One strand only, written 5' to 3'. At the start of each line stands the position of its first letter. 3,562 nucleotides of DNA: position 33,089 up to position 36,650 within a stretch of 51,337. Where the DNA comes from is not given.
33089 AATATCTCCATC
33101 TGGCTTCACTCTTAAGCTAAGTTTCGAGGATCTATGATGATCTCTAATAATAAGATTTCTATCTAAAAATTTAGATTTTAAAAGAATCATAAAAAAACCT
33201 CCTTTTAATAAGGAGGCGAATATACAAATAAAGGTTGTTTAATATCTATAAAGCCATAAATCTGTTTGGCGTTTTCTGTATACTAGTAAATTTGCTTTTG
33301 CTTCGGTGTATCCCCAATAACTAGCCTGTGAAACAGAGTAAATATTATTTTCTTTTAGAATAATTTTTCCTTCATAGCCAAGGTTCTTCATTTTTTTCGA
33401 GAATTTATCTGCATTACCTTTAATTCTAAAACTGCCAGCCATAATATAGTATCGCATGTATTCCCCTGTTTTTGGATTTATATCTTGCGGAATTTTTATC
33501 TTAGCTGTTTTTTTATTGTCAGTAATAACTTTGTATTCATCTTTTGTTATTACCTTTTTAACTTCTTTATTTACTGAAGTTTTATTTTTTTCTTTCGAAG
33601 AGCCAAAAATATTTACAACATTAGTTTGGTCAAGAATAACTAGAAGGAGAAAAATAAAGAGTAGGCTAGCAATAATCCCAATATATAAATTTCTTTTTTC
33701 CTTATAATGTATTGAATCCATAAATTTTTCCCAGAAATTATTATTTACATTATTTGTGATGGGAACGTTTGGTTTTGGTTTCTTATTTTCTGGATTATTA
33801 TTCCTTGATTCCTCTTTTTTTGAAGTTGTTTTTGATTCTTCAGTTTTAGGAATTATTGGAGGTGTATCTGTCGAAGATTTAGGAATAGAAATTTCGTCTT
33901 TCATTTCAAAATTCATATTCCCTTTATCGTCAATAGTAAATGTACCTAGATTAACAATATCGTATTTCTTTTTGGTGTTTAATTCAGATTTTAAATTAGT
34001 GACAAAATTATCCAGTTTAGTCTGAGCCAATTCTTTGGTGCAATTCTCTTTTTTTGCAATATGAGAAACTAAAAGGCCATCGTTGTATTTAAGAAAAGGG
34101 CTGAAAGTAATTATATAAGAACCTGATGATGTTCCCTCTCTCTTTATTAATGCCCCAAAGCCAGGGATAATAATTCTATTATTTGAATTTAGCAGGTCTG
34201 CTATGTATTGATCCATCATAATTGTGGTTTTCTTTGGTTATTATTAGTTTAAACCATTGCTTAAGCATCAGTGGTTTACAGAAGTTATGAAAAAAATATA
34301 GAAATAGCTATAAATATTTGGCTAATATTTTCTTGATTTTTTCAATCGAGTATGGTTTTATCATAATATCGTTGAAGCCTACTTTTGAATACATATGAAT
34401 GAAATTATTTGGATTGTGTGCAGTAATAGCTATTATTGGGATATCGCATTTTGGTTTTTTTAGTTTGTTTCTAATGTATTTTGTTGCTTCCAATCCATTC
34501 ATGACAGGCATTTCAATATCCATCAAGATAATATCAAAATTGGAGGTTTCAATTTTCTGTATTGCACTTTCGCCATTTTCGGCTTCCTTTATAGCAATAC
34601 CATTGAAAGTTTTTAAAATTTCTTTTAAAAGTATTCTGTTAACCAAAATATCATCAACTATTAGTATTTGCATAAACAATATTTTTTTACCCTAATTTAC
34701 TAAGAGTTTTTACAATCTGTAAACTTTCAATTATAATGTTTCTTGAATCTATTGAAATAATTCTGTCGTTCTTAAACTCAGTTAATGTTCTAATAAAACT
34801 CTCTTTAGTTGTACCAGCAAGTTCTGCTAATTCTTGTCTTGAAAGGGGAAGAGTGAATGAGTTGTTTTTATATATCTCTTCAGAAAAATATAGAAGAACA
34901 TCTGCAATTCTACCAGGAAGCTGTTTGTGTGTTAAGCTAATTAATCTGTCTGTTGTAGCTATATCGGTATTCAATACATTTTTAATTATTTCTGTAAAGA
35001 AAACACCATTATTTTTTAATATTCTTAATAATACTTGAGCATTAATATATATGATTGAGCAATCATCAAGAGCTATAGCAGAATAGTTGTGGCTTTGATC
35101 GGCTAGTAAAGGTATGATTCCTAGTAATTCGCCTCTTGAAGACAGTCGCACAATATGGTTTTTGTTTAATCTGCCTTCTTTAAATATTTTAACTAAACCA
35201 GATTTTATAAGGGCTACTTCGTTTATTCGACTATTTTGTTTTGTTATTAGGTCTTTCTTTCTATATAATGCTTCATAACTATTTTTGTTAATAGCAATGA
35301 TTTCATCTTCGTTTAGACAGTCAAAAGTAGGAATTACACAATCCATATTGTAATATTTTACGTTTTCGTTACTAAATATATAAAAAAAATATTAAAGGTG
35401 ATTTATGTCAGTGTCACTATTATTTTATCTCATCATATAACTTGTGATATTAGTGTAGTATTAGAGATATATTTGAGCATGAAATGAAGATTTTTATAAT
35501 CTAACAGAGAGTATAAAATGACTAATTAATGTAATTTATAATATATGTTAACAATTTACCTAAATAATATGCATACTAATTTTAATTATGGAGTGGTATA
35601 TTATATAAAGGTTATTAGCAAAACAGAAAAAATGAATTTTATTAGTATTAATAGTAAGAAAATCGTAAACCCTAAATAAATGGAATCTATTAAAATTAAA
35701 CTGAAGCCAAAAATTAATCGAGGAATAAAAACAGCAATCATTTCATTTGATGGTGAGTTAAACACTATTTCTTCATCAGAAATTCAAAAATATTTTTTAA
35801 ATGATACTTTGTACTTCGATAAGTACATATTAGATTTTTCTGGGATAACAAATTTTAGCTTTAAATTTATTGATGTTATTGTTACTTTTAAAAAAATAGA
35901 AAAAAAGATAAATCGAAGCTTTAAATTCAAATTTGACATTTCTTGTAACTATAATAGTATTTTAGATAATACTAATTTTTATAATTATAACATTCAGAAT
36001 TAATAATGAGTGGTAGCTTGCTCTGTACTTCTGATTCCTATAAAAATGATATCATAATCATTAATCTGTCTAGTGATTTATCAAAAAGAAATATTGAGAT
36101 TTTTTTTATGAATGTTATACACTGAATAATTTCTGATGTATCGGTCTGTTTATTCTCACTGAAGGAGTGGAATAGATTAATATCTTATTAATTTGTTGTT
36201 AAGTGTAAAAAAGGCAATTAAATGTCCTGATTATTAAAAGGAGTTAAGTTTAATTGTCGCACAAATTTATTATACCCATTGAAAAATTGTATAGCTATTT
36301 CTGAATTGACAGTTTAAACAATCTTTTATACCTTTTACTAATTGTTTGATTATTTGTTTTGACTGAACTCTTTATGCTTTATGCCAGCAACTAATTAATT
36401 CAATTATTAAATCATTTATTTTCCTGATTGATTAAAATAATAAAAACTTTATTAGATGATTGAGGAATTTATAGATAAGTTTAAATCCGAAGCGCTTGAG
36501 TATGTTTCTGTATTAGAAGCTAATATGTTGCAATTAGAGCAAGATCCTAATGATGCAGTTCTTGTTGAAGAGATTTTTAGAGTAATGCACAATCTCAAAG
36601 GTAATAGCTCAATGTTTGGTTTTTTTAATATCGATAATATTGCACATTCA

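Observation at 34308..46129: Complete Che-like chemosensory operon in a Bacteroidota-type context, with no CheY and non-motility-looking neighbours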

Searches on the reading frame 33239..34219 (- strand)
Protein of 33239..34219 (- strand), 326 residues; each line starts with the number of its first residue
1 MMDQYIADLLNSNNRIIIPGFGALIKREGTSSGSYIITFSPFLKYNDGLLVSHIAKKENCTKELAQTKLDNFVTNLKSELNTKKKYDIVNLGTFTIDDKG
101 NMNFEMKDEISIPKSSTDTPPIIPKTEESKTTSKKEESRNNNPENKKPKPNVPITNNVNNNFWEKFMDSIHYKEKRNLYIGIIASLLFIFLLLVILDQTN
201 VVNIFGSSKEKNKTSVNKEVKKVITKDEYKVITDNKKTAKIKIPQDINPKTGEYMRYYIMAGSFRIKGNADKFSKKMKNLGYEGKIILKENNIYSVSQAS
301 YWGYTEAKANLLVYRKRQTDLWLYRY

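Call 5: search_protein_families(library=pfam, proteins=[window:33239-34219:-], max_evalue=0.001)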
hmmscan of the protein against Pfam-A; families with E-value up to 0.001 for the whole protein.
window:33239-34219:- (326 aa): 3 families
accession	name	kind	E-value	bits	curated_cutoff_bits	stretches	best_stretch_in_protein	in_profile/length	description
PF18175.6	HU-CCDC81_bac_2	-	7.9e-17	61.4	35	1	48-110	1-63/70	CCDC81-like prokaryotic HU domain 2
PF00216.26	Bac_DNA_binding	-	1.4e-08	35.3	22.4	1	50-99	6-55/90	Bacterial DNA-binding protein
PF18174.6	HU-CCDC81_bac_1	-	6.4e-05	23.2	26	1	3-28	5-30/59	CCDC81-like prokaryotic HU domain 1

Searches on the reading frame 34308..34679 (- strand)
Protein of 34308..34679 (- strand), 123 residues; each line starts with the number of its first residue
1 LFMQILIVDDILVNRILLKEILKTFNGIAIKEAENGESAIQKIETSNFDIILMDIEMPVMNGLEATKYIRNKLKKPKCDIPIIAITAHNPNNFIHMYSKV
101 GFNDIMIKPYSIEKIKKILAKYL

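Call 4: search_protein_families(library=pfam, proteins=[window:34308-34679:-], max_evalue=0.01)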
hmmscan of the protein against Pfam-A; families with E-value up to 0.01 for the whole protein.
window:34308-34679:- (123 aa): 2 families
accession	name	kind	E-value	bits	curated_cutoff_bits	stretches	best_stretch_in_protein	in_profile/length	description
PF00072.30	Response_reg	-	3.4e-26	92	30.2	1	5-119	1-110/111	Response regulator receiver domain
PF20274.4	cREC_REC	-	0.0048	18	27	1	30-98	17-84/88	Cyclic-phosphate processing Receiver domain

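Call 70: find_homologous_proteins(query=window:34308-34673:-, max_evalue=1e-10)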
Query window:34308-34673:- (121 aa): 924 proteins with E <= 1e-10 among 1042 candidates; the best 120 are listed.
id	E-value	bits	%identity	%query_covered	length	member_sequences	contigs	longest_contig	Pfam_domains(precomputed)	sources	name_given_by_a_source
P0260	4.4e-68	244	98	100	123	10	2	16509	PF00072.31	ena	-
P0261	9.4e-57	208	81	100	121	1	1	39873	PF00072.31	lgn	-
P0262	3.7e-49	183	68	99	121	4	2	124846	PF20274.5,PF00072.31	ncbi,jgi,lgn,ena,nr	ncbi:MAG: response regulator [Bacteroidales bacterium]|jgi:CheY-like chemotaxis protein|nr:response 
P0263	3.1e-39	151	63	98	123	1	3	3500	PF00072.31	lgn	-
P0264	1.4e-38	149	61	99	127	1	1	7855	PF00072.31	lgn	-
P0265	1.2e-37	146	61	93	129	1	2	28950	PF00072.31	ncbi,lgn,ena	-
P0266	1.8e-37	145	56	99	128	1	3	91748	PF00072.31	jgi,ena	-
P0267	4.1e-37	144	63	93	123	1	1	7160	PF00072.31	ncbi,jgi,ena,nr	ncbi:MAG: hypothetical protein C0597_01385 [Marinilabiliales bacterium]|nr:MAG: hypothetical protein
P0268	4.3e-37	144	58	98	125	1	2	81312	PF00072.31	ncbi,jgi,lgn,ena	-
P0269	5.3e-37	144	61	98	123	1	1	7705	PF00072.31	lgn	-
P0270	9.9e-37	143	55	98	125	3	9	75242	PF00072.31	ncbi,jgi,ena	jgi:CheY-like chemotaxis protein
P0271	1.5e-36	143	60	98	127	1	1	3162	PF00072.31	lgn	-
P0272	1.6e-36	142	59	99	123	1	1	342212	PF00072.31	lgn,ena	-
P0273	2.1e-36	142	58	98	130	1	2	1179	PF00072.31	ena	-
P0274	2.5e-36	142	55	99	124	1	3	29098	PF00072.31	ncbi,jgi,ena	-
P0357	7.6e-34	134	58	97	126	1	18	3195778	PF00072.31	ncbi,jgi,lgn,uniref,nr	ncbi:response regulator [Tenuifilum thalassicum]|jgi:hypothetical protein|uniref:Response regulator 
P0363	9.2e-34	134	59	96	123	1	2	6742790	PF00072.31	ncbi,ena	-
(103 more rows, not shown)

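Call 72: find_encoding_contigs(protein=P0261, flank=10000, max_places=1)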
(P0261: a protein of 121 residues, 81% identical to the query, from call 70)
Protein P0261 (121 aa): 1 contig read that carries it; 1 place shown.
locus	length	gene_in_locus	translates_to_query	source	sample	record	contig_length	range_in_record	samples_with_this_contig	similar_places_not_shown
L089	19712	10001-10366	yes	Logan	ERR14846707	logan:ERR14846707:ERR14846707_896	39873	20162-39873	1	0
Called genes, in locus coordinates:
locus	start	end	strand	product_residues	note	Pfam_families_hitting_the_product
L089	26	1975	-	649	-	PF12969:DUF3857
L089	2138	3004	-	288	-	PF02629:CoA_binding, PF13380:CoA_binding_2, PF00549:Ligase_CoA, PF13607:Succ_CoA_lig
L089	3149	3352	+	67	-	-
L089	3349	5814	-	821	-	PF13620:CarboxypepD_reg (weak), PF13715:CarbopepD_reg_2, PF07715:Plug (weak)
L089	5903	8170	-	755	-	PF00989:PAS (faint), PF01590:GAF (faint), PF13185:GAF_2, PF13188:PAS_8 (faint), PF08447:PAS_3 (weak), PF08448:PAS_4 (faint), PF13426:PAS_9 (weak)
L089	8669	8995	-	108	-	-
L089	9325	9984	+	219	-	PF00027:cNMP_binding, PF13545:HTH_Crp_2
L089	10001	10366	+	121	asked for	PF00072:Response_reg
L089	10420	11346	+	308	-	PF00216:Bac_DNA_binding (faint), PF18175:HU-CCDC81_bac_2, PF05036:SPOR (weak)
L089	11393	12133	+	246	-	PF01863:YgjP-like, PF08325:WLM (faint)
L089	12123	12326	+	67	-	PF13275:S4_2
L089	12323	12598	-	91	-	-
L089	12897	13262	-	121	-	PF03960:ArsC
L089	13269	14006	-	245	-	PF11306:DUF3108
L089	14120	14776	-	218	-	PF16412:DUF5020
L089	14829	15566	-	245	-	PF08501:Shikimate_dh_N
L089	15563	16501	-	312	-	PF04018:VCA0040-like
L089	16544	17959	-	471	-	PF07719:TPR_2 (faint), PF09613:HrpB1_HrpK (faint), PF09976:TPR_21 (faint), PF13174:TPR_6 (faint), PF13181:TPR_8 (faint), PF14559:TPR_19 (weak), PF12895:ANAPC3, PF00515:TPR_1 (weak), +14 more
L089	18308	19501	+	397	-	PF00112:Peptidase_C1 (weak), PF03051:Peptidase_C1_2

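Call 73: find_encoding_contigs(protein=P0357, flank=10000, max_places=1)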
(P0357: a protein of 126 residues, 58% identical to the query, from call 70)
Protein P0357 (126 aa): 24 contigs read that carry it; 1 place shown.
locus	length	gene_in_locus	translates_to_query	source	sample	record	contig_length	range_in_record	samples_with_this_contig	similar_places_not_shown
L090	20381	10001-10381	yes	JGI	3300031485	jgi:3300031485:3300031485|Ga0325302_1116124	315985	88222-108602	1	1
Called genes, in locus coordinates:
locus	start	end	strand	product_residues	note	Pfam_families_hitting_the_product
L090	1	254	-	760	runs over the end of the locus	PF13185:GAF_2, PF01590:GAF (weak), PF08448:PAS_4, PF13426:PAS_9, PF13426:PAS_9, PF08447:PAS_3, PF00989:PAS, PF13426:PAS_9, +3 more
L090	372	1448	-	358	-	PF00072:Response_reg, PF01339:CheB_methylest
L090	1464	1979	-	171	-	PF03975:CheD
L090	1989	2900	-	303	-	PF02518:HATPase_c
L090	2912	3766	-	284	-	PF03705:CheR_N, PF01739:CheR, PF08242:Methyltransf_12 (faint)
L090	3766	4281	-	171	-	PF01584:CheW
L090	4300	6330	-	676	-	PF01627:Hpt, PF02895:H-kinase_dim, PF02518:HATPase_c, PF01584:CheW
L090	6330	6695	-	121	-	PF00072:Response_reg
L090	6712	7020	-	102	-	-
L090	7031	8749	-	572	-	-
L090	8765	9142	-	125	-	PF00072:Response_reg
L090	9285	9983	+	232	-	PF00027:cNMP_binding, PF13545:HTH_Crp_2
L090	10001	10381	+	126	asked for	PF00072:Response_reg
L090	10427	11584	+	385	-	PF05036:SPOR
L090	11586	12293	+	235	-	PF01863:YgjP-like, PF08325:WLM (weak)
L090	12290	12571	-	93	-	-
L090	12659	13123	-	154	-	PF01243:PNPOx_N, PF12900:Pyridox_ox_2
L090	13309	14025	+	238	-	PF20772:TACO1_YebC_N, PF01709:Transcrip_reg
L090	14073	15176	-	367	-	PF09413:DUF2007, PF00582:Usp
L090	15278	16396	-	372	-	-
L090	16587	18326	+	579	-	PF03577:Peptidase_C69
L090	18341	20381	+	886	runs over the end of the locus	PF13734:Inhibitor_I69, PF01640:Peptidase_C10, PF15902:Sortilin-Vps10, PF18962:Por_Secre_tail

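Call 74: find_encoding_contigs(protein=P0363, flank=10000, max_places=1)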
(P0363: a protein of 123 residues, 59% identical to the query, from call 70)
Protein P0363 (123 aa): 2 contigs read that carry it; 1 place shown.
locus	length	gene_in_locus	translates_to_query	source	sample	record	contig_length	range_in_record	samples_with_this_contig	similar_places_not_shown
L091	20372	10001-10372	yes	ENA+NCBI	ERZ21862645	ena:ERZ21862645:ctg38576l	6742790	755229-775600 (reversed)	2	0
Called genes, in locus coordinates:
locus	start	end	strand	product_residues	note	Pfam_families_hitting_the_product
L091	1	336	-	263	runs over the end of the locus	PF14362:DUF4407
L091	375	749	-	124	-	PF14362:DUF4407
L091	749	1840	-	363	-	PF00072:Response_reg, PF01339:CheB_methylest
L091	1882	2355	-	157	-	PF03975:CheD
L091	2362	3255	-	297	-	PF13581:HATPase_c_2 (weak), PF02518:HATPase_c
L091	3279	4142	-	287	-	PF03705:CheR_N, PF08241:Methyltransf_11 (faint), PF01739:CheR, PF08242:Methyltransf_12 (faint), PF13649:Methyltransf_25 (faint)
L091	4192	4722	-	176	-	PF01584:CheW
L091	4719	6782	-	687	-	PF01627:Hpt, PF02895:H-kinase_dim, PF02518:HATPase_c, PF01584:CheW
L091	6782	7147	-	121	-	PF00072:Response_reg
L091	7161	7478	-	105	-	PF01740:STAS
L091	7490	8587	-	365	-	-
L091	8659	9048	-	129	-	PF00072:Response_reg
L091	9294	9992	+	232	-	PF00027:cNMP_binding, PF13545:HTH_Crp_2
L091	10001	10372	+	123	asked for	PF00072:Response_reg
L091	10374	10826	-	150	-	PF13185:GAF_2 (weak)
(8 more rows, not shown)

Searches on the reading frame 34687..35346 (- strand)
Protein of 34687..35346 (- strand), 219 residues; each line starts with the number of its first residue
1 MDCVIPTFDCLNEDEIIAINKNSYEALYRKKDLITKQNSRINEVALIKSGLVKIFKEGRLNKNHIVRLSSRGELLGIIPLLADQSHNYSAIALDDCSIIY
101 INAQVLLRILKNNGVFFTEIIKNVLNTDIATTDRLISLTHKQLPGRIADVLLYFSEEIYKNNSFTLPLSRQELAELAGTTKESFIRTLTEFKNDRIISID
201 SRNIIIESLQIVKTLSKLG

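Call 4: search_protein_families(library=pfam, proteins=[window:34687-35346:-], max_evalue=0.01)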
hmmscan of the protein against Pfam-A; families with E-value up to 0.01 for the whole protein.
window:34687-35346:- (219 aa): 3 families
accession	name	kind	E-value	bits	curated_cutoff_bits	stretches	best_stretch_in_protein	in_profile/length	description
PF00027.35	cNMP_binding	-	1.9e-15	57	27.5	1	28-113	4-89/89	Cyclic nucleotide-binding domain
PF13545.12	HTH_Crp_2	-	7.9e-15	55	27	1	145-209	1-64/70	Crp-like helix-turn-helix domain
PF00325.26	Crp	-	4.6e-05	23.5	21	1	166-196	1-31/32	Bacterial regulatory proteins, crp family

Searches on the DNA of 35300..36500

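Call 63: search_rna_families(source=window, start=35300, end=36500, threshold=evalue, max_evalue=1)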
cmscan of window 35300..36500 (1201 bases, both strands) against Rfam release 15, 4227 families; matches with E-value up to 1: 0.
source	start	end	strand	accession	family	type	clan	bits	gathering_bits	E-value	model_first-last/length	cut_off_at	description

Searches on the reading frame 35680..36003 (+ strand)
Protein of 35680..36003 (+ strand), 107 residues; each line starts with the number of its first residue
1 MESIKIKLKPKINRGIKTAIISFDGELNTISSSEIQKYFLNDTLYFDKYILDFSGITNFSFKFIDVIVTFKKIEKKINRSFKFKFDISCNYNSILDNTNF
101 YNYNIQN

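Call 4: search_protein_families(library=pfam, proteins=[window:35680-36003:+], max_evalue=0.01)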
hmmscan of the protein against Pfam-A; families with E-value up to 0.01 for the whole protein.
window:35680-36003:+ (107 aa): 1 family
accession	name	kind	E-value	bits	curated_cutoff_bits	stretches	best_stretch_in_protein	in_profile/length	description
PF01740.26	STAS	-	0.0017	18.5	22.6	1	13-77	7-71/106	STAS domain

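Call 56: search_solved_structures(query=A2, max_evalue=1)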
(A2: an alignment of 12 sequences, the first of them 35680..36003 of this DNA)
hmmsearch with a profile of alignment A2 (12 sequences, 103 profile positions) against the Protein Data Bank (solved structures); distinct sequences matched with E-value up to 1: 15.
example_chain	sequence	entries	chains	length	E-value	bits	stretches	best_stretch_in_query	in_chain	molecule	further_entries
6m36_B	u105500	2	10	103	4e-05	27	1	5-101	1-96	Anti-sigma-B factor antagonist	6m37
4hyl_A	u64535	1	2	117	0.00011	25.6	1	7-102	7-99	Stage II sporulation protein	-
1auz_A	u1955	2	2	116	0.00065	23.1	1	10-101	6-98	SPOIIAA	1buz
1tid_B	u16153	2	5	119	0.0012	22.3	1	8-101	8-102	Anti-sigma F factor antagonist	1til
1th8_B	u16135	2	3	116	0.002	21.6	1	8-101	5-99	Anti-sigma F factor antagonist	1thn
1sbo_A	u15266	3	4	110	0.0021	21.5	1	8-102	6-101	Putative anti-sigma factor antagonist TM1442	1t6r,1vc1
3t6o_A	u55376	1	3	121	0.089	16.3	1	24-94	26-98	Sulfate transporter/antisigma-factor antagonist STAS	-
1vdx_A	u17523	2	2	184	0.26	14.8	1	5-56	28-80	Hypothetical protein PH0099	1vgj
6k2e_A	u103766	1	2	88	0.32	14.5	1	20-62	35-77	CRISPR/cas2 protein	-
7mjr_A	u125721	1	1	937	0.35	14.4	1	6-92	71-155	Vip4Da1 protein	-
2nxx_E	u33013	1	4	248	0.43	14.1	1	19-70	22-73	Ecdysone Receptor (EcR, NRH1)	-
6xbd_K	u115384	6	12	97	0.76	13.3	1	20-81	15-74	Phospholipid ABC transporter-binding protein MlaB | Lipid asymmetry maintenance protein MlaB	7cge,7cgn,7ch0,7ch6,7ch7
2fyh_A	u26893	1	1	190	0.79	13.2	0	5-55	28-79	putative integral membrane transport protein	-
6zy2_B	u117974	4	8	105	0.94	13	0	21-81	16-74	ABC transporter maintaining OM lipid asymmetry, cytoplasmic STAS component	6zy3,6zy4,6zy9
6xgy_B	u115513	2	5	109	0.95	13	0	20-81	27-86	ABC transporter maintaining OM lipid asymmetry, cytoplasmic STAS component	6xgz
